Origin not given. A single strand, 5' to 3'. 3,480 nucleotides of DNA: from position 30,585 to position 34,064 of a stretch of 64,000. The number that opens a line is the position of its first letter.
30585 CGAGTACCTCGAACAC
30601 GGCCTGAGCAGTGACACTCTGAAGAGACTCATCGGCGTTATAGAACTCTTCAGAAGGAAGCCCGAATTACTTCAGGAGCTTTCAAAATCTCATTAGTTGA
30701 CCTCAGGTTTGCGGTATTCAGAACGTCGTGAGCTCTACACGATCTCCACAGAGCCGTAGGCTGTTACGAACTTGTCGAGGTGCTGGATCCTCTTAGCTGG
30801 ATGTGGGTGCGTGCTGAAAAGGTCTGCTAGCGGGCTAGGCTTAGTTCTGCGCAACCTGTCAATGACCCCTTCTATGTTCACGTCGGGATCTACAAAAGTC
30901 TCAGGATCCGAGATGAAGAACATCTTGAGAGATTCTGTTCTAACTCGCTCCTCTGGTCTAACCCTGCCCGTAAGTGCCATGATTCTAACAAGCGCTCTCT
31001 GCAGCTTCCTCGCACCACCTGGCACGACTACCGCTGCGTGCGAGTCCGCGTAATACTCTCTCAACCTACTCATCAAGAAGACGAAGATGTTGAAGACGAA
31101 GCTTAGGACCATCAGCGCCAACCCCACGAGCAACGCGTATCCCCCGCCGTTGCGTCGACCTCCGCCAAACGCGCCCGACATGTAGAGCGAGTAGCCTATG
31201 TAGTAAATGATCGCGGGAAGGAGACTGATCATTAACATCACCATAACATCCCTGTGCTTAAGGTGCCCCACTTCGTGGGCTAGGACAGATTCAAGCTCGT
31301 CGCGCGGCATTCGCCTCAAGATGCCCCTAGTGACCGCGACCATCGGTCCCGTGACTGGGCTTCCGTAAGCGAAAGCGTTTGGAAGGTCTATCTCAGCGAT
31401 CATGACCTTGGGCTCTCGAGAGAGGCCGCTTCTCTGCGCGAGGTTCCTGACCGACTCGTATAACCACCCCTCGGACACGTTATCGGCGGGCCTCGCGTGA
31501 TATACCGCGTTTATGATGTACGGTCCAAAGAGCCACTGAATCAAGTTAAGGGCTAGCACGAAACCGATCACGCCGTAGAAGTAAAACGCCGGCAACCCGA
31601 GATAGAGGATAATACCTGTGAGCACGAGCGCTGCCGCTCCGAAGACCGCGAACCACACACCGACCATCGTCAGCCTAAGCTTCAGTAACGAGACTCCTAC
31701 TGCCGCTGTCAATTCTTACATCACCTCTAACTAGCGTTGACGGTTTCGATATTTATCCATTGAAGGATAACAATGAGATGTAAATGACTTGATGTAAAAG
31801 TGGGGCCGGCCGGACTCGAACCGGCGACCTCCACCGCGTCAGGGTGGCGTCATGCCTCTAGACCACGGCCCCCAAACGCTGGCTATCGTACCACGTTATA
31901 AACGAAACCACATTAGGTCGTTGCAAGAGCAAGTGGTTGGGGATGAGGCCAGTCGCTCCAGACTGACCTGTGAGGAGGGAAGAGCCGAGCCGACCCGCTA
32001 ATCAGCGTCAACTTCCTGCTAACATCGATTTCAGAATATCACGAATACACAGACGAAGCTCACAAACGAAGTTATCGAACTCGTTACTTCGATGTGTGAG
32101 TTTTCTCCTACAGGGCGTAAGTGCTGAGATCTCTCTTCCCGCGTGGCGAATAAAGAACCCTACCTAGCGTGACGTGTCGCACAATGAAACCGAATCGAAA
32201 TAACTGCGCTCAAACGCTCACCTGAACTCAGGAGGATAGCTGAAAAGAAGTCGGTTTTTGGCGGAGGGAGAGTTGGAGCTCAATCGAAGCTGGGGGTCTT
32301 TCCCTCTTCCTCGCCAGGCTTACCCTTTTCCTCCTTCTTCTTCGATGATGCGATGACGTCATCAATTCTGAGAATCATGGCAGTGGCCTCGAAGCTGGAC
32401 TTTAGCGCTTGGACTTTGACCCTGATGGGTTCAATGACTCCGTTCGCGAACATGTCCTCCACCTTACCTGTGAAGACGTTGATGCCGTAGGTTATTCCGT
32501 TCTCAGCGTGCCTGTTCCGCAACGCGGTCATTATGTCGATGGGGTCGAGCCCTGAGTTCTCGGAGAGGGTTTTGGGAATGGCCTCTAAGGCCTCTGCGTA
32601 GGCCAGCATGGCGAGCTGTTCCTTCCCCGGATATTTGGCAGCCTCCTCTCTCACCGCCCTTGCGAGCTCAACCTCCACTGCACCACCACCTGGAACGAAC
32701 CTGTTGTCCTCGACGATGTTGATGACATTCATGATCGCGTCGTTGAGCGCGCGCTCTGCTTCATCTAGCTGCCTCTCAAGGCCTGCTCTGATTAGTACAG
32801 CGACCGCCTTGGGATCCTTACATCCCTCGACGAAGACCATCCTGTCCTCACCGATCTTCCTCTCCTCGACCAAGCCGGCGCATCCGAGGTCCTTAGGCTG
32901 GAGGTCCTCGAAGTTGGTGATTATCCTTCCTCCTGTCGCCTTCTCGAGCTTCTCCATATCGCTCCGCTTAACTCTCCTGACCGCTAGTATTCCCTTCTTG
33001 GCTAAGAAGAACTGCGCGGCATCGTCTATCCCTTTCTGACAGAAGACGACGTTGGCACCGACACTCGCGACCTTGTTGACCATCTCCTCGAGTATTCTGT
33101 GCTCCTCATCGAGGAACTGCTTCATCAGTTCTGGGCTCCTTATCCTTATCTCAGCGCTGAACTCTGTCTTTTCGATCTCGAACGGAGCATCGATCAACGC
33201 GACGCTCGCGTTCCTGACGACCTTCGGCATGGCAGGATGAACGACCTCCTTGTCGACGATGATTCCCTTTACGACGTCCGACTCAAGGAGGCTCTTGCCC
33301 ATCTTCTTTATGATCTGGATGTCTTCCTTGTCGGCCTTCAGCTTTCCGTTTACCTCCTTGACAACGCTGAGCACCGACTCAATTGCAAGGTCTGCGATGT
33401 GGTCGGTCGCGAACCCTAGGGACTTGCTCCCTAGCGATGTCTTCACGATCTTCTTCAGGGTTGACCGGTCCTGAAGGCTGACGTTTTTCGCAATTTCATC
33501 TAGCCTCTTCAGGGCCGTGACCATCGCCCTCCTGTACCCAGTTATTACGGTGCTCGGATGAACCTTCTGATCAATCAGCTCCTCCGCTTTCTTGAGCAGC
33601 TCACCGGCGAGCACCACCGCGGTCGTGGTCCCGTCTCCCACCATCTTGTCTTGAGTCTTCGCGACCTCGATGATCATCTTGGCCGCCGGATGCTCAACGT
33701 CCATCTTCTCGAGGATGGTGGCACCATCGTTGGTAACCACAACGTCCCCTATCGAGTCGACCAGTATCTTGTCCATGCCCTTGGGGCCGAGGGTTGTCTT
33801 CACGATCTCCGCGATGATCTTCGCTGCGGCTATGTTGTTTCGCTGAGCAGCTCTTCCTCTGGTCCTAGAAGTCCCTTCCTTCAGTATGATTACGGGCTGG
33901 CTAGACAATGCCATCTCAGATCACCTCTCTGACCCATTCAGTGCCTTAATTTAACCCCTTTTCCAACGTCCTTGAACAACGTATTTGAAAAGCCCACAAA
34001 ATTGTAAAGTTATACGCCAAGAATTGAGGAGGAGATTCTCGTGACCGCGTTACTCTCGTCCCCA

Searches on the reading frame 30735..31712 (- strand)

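Call 53: search_protein_families(library=pfam, proteins=[window:30735-31712:-], max_evalue=0.000001)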
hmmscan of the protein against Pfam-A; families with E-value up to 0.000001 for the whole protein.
window:30735-31712:- (325 aa): 2 families
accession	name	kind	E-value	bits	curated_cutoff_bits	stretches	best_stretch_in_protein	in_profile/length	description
PF01435.24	Peptidase_M48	-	2.1e-35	122.7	20.3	1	81-314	4-184/186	Peptidase family M48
PF05569.17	Peptidase_M56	-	6.6e-08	32.5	31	1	60-170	106-223/296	BlaR1 peptidase M56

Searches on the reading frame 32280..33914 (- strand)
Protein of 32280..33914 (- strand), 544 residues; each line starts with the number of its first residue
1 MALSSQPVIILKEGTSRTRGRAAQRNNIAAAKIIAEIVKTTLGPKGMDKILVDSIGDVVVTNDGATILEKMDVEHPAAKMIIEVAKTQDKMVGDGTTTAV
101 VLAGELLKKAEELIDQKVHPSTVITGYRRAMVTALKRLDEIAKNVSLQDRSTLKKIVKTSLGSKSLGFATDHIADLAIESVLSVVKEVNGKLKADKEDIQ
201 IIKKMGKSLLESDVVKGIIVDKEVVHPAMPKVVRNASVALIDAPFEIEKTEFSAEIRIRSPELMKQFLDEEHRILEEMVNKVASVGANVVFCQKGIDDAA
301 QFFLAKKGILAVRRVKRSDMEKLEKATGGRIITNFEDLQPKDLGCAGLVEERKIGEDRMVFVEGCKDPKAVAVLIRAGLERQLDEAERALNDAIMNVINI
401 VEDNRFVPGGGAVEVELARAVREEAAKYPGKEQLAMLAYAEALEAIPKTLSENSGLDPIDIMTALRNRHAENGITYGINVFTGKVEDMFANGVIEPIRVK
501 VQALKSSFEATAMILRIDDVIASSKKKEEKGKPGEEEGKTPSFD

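Call 53: search_protein_families(library=pfam, proteins=[window:32280-33914:-], max_evalue=0.000001)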
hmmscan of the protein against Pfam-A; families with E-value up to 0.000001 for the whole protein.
window:32280-33914:- (544 aa): 1 family
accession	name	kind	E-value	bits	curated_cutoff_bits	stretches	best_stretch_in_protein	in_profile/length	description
PF00118.29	Cpn60_TCP1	-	1.9e-182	607.8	34.3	1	34-523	1-488/490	TCP-1/cpn60 chaperonin family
